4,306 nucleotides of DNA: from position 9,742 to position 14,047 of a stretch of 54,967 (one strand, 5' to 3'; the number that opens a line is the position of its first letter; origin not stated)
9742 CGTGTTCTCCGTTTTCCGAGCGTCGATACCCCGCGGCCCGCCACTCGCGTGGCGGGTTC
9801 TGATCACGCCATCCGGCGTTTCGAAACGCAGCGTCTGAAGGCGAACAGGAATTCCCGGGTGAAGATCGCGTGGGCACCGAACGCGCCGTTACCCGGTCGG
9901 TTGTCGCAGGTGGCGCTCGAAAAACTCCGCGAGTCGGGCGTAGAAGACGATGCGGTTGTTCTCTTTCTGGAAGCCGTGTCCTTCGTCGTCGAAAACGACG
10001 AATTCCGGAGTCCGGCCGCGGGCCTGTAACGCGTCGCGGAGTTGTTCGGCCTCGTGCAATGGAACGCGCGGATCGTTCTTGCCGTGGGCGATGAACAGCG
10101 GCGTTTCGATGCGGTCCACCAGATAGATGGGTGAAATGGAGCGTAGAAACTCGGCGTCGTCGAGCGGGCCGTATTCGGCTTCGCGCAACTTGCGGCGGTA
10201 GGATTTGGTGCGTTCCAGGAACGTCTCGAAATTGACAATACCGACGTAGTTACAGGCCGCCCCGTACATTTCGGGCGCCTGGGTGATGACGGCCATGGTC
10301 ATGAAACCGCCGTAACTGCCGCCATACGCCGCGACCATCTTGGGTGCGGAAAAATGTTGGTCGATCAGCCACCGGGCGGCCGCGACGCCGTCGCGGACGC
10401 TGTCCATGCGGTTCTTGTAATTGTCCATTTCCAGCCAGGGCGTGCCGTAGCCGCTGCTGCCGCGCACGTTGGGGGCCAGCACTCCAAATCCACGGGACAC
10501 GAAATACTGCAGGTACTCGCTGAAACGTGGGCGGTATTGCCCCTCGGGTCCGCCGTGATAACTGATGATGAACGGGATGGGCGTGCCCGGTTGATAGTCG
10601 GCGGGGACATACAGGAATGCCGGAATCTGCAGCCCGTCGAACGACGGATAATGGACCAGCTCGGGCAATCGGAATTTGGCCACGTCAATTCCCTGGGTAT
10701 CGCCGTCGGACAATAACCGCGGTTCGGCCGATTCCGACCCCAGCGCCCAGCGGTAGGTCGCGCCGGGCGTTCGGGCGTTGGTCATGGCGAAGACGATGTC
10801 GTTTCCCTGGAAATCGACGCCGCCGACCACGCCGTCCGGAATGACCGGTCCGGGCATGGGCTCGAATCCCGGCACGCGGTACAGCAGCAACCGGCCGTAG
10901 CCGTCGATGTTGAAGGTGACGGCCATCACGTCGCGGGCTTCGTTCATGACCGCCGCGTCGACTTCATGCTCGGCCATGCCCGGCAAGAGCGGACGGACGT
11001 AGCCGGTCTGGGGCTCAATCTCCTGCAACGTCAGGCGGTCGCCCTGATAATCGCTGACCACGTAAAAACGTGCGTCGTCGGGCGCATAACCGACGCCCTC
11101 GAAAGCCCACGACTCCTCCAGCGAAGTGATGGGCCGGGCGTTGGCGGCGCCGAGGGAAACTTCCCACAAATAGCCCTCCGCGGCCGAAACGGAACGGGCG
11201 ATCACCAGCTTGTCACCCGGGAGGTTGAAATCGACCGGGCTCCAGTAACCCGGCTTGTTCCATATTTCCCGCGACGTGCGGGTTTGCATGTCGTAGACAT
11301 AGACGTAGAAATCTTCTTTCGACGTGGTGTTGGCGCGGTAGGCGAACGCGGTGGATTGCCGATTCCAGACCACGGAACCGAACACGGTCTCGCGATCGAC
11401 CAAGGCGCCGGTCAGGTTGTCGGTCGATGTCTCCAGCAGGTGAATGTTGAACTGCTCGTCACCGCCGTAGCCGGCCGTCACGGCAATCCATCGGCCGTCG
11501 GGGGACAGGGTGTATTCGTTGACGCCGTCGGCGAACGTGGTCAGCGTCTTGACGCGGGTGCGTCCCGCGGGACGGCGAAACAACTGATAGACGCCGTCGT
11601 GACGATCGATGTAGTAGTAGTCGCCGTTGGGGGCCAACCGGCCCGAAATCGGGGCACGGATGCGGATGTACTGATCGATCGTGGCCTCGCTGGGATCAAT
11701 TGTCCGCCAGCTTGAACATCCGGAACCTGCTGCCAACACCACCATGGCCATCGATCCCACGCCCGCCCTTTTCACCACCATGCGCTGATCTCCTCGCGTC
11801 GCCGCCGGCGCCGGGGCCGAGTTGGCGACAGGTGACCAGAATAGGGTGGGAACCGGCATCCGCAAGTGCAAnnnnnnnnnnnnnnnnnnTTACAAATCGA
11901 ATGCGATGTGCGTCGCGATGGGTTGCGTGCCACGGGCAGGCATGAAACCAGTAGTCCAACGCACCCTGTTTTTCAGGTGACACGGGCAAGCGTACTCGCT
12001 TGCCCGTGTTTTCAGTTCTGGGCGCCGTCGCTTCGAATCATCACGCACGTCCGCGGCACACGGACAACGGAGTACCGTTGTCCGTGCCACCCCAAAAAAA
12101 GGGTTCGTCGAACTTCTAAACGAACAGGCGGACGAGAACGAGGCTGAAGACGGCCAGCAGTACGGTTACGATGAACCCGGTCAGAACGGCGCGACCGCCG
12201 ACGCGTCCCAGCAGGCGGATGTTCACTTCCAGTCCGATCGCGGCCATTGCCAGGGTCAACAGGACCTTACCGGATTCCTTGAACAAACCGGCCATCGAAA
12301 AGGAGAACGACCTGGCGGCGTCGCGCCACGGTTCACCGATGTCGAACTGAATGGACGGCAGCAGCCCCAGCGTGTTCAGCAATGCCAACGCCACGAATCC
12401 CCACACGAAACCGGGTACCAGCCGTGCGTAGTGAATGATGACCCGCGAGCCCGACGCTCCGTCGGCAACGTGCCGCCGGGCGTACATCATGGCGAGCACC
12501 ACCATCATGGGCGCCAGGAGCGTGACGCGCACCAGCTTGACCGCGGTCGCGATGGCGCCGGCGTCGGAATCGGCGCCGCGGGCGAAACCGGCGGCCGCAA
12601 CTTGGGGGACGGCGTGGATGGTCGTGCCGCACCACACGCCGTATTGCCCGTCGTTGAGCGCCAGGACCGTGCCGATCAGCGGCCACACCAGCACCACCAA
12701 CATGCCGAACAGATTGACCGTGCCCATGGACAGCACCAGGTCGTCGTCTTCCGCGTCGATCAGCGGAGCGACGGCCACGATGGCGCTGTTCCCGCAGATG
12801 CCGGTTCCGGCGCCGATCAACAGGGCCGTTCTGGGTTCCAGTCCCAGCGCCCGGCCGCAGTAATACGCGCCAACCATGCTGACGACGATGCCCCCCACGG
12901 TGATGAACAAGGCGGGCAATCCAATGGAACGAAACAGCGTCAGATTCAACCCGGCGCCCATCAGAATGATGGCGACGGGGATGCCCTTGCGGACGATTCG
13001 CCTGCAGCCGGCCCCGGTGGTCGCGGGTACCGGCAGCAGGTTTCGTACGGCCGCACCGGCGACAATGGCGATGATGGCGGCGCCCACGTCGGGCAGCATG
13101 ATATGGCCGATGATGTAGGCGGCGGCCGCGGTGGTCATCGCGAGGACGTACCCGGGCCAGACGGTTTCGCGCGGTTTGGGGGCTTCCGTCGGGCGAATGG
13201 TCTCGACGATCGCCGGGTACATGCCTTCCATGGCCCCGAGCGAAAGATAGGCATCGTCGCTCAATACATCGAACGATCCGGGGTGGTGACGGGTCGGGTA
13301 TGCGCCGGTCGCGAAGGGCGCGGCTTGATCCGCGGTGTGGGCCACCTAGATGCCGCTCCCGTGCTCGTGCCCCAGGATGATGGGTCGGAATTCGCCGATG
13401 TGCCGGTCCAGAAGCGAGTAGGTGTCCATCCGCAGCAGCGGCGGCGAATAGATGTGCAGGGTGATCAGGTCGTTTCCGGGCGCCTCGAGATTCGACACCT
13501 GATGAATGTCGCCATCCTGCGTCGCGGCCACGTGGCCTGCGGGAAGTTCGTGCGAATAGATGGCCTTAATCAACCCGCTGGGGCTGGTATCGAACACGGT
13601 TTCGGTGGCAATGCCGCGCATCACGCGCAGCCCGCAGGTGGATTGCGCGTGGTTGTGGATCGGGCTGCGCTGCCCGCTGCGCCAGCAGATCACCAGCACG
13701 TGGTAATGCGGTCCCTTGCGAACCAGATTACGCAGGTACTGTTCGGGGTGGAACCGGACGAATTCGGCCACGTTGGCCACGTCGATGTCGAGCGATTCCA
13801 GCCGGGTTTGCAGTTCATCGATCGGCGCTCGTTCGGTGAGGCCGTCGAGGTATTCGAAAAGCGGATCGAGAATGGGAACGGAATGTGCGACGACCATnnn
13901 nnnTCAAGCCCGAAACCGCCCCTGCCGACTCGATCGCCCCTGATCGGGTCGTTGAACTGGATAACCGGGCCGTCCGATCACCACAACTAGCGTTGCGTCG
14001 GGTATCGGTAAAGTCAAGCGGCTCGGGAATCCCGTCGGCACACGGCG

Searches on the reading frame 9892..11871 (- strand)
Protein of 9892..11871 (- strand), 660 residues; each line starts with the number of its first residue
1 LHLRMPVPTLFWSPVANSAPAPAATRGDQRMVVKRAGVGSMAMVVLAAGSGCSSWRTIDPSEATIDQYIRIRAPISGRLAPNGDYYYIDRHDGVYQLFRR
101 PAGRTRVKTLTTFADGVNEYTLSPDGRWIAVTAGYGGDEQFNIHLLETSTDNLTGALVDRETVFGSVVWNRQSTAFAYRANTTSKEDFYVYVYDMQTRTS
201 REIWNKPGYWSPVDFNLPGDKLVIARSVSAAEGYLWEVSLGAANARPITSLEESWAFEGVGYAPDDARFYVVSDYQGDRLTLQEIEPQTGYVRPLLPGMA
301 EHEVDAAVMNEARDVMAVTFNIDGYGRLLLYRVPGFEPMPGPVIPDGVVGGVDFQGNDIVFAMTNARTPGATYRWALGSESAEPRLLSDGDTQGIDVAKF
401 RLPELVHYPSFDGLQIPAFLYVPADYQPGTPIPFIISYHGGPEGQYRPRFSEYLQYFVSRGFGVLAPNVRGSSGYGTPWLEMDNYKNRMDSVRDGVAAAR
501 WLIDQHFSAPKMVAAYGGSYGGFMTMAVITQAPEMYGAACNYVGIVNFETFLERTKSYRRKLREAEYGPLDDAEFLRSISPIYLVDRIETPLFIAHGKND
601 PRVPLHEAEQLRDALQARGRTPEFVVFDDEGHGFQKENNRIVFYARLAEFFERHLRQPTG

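Call 3: search_protein_families(library=pfam, proteins=[window:9892-11871:-], max_evalue=1)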
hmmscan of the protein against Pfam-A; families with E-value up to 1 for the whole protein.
window:9892-11871:- (660 aa): 14 families
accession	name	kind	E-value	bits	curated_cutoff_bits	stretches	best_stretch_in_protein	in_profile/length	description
PF00326.27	Peptidase_S9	-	1.2e-47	162.6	22.6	1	449-656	2-211/213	Prolyl oligopeptidase family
PF01738.24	DLH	-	4.1e-12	46.6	21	1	455-642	35-196/217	Dienelactone hydrolase family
PF02129.25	Peptidase_S15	-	4.5e-11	43.4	23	1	412-549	1-133/262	X-Pro dipeptidyl-peptidase (S15 family)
PF20434.5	BD-FAE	-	7.2e-09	35.9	26.8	1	536-615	133-215/215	BD-FAE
PF00561.26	Abhydrolase_1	-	1.1e-08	35.5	25.8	2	435-533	3-91/245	alpha/beta hydrolase fold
PF05448.18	AXE1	-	2.4e-05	23.7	21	1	406-478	59-126/321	Acetyl xylan esterase (AXE1)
PF12146.15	Hydrolase_4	-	2.8e-05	24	27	1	445-535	15-101/239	Serine aminopeptidase, S33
PF07859.19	Abhydrolase_3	-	0.00067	19.9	25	1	492-635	49-209/210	alpha/beta hydrolase fold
PF02897.21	Peptidase_S9_N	-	0.0071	15.6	24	1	117-189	126-197/414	Prolyl oligopeptidase, N-terminal beta-propeller domain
PF00756.26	Esterase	-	0.033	14.4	22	1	502-548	105-152/251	Putative esterase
PF02230.22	Abhydrolase_2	-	0.05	13.9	23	1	589-636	156-203/217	Phospholipase/Carboxylesterase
PF08386.16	Abhydrolase_4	-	0.07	13.7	21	1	590-639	35-80/103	TAP-like protein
PF03959.19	FSH1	-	0.1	12.7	21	1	479-622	72-190/211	Serine hydrolase (FSH1)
PF25174.1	Beta-prop_THOC3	-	0.12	11.8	305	1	106-178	205-271/272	THOC3 beta-propeller domain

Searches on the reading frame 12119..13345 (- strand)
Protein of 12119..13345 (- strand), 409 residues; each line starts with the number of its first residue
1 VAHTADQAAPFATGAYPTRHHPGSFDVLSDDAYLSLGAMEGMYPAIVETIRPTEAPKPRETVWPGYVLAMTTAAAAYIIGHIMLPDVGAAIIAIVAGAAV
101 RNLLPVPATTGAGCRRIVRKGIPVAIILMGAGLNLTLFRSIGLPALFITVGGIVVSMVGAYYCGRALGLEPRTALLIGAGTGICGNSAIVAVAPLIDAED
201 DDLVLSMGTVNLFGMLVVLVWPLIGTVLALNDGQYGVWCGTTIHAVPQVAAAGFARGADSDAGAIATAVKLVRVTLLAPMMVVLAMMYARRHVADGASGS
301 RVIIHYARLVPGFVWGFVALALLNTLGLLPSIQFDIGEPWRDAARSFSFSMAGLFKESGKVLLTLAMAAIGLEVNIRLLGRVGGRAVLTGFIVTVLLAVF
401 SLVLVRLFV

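Call 41: search_protein_families(library=pfam, proteins=[window:12119-13345:-], max_evalue=0.001)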
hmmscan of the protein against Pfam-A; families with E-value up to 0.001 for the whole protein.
window:12119-13345:- (409 aa): 1 family
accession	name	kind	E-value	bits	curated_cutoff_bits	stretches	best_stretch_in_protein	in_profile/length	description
PF03601.19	Cons_hypoth698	-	9.8e-61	205.7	24.5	1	64-389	1-303/304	Conserved hypothetical protein 698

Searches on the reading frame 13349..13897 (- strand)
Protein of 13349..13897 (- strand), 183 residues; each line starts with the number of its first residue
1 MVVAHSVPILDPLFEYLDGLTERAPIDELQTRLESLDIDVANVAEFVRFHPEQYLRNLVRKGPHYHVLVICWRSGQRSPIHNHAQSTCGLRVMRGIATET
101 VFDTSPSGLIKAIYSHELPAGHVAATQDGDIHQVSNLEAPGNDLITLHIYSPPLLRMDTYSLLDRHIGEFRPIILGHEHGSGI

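Call 41: search_protein_families(library=pfam, proteins=[window:13349-13897:-], max_evalue=0.001)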
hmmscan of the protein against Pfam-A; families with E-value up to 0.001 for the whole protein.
window:13349-13897:- (183 aa): 1 family
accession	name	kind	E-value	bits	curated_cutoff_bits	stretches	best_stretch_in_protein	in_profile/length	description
PF05995.18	CDO_I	-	1.5e-17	64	23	1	23-161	27-168/170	Cysteine dioxygenase type I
